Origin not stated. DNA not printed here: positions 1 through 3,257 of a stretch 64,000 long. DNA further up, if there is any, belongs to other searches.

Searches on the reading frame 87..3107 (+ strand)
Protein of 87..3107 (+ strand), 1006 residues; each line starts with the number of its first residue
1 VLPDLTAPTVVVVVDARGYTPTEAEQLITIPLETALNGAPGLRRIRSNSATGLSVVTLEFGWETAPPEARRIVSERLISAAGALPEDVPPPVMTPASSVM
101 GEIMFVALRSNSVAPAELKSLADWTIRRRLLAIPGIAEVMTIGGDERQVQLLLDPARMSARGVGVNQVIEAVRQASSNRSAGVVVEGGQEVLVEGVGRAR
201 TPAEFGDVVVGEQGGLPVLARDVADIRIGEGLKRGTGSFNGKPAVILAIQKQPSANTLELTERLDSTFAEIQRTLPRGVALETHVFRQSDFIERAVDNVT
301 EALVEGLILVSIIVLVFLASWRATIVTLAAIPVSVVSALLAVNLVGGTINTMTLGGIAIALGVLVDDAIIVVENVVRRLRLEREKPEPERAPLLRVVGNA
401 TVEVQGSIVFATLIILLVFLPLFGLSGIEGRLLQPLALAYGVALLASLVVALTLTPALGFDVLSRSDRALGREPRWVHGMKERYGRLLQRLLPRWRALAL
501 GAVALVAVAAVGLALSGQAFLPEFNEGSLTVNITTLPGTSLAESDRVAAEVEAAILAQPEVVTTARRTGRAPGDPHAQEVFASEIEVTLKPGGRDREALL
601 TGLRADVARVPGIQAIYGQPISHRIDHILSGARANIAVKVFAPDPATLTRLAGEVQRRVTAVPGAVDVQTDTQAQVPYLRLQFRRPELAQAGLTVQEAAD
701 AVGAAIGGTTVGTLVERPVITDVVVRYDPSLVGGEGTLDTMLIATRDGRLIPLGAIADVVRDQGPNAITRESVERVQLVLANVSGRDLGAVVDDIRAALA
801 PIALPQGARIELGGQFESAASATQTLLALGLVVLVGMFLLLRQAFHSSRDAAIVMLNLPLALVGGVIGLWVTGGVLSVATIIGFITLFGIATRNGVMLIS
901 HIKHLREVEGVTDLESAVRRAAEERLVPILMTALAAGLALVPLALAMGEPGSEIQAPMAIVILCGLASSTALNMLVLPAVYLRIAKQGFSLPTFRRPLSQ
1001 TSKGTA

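Call 15: search_protein_families(library=pfam, proteins=[window:87-3107:+], max_evalue=0.001)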
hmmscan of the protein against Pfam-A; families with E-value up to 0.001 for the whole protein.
window:87-3107:+ (1006 aa): 2 families
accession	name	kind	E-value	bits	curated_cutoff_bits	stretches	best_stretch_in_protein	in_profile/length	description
PF00873.25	ACR_tran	-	2.1e-248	827.4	28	1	2-984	35-1020/1021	AcrB/AcrD/AcrF family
PF02355.23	SecD_SecF_C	-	4.1e-05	23.5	20.5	0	822-974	30-180/189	Protein export membrane protein SecD/SecF, C-terminal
